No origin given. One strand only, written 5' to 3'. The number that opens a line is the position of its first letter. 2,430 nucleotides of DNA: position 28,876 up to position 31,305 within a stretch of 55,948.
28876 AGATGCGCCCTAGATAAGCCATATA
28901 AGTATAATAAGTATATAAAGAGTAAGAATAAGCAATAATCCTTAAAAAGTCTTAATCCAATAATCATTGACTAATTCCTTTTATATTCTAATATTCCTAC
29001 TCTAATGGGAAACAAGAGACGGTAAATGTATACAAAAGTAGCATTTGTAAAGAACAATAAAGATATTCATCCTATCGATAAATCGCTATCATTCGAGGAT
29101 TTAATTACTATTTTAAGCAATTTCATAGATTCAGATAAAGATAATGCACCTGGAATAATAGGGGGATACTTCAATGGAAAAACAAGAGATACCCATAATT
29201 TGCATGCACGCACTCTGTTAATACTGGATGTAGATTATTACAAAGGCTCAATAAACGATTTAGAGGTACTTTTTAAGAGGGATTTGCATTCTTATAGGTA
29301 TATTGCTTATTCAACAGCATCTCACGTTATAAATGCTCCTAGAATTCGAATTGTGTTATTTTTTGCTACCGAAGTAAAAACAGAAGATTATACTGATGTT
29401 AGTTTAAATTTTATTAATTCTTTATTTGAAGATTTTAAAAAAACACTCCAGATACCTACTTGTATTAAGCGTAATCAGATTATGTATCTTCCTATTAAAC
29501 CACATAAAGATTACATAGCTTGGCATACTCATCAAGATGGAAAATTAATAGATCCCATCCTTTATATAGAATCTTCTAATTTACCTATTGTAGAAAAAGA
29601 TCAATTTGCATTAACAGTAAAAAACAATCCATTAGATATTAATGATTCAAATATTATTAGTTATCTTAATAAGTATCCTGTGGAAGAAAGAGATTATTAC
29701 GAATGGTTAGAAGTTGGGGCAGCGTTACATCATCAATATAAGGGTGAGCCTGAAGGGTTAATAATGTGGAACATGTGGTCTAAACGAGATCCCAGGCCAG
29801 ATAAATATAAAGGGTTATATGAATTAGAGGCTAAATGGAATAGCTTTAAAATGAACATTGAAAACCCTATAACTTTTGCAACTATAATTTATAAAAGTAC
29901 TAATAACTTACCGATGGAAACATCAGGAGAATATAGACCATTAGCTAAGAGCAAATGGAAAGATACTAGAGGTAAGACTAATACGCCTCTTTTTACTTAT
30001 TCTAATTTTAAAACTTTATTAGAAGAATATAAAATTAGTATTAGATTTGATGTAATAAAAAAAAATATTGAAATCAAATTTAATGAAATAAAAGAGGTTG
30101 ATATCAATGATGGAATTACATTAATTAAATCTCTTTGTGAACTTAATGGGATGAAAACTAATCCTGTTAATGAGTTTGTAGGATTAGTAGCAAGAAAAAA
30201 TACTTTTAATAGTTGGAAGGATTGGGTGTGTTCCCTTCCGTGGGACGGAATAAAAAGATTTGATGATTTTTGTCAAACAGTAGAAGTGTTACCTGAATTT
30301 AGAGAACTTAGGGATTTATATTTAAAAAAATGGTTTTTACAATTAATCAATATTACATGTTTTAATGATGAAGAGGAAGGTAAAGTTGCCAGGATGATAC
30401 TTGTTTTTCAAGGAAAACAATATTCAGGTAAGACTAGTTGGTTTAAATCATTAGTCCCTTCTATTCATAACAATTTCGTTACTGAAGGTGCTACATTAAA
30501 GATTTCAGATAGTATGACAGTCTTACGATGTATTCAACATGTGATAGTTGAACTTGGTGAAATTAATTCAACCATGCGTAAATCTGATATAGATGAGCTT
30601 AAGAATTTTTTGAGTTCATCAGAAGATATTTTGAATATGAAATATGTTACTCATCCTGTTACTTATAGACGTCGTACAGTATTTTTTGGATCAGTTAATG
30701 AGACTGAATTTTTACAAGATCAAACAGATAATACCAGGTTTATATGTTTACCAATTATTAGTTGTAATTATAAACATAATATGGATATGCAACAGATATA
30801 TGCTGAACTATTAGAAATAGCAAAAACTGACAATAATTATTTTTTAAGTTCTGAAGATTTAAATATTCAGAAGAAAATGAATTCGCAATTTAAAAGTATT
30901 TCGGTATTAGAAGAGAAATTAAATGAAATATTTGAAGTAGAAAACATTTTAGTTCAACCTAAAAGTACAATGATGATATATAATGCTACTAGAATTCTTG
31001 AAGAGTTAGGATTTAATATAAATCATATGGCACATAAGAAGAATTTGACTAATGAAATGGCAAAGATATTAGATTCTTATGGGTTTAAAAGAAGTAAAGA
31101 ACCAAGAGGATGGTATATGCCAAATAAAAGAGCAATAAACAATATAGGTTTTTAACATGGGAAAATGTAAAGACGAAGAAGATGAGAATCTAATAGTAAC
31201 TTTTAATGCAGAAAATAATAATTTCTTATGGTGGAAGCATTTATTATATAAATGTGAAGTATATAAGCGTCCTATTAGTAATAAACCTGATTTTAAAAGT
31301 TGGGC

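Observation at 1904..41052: Dispersed eukaryote-interaction gene set in a lytic-looking tailed phage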

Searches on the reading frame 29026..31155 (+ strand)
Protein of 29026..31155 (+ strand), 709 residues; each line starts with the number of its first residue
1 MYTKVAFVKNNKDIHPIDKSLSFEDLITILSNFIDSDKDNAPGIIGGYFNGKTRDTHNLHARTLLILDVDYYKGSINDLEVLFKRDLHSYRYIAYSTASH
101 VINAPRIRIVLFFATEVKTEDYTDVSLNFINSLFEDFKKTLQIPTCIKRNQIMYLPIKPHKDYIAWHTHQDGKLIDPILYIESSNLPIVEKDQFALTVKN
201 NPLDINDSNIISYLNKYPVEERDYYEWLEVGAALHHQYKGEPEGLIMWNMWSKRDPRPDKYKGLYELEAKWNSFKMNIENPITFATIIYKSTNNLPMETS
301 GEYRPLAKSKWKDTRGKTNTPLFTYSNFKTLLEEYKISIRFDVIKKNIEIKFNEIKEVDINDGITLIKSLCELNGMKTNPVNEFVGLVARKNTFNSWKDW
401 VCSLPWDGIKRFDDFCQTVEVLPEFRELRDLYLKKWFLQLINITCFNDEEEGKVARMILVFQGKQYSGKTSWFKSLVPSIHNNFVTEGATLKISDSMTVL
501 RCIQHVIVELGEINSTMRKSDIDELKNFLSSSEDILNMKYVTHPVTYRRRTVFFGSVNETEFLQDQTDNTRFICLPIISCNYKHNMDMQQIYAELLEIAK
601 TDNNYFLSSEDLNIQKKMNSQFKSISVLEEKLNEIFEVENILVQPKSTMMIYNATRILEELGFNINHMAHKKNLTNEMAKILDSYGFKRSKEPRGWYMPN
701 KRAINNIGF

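Call 8: search_protein_families(library=phrogs, proteins=[window:29026-31155:+], max_evalue=0.001)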
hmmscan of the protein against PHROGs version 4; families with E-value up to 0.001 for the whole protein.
window:29026-31155:+ (709 aa): 11 families
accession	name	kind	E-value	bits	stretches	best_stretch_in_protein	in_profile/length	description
phrog_256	-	DNA, RNA and nucleotide metabolism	3e-49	169.3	2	308-638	364-703/798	DNA helicase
phrog_15962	-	DNA, RNA and nucleotide metabolism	2.5e-37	129.6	2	327-695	412-794/835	DNA primase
phrog_1313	-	DNA, RNA and nucleotide metabolism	3e-37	129.8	1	348-691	187-540/568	DNA helicase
phrog_16593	-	DNA, RNA and nucleotide metabolism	5.2e-35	122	1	310-635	421-745/823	DNA primase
phrog_2249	-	DNA, RNA and nucleotide metabolism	1.7e-27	97.5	1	303-701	403-776/802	DNA primase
phrog_9765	-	DNA, RNA and nucleotide metabolism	9.6e-16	57.9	1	38-177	73-203/939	DNA primase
phrog_36873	-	DNA, RNA and nucleotide metabolism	1.8e-12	46.8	1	457-579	548-665/1082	DNA helicase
phrog_2597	-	DNA, RNA and nucleotide metabolism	1.5e-08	34.7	1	206-294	3-84/747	DNA primase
phrog_4630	-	DNA, RNA and nucleotide metabolism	3.2e-07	30.4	1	405-573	194-361/581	DNA primase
phrog_1156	-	DNA, RNA and nucleotide metabolism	1.2e-05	25.1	1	220-305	242-322/855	DNA primase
phrog_34715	-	unknown function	0.00091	19.1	0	22-135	23-139/426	-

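Call 28: find_related_loci(query=window:29026-31155:+, collection=viral_contigs, flank=10000)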
Query window:29026-31155:+ (709 aa) in viral_contigs; peptide patterns used: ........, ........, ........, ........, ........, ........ (x = any residue, [..] = any of these).
2 stretches matched a pattern, but none encodes a relative of the query by tblastn (E <= 1e-3).
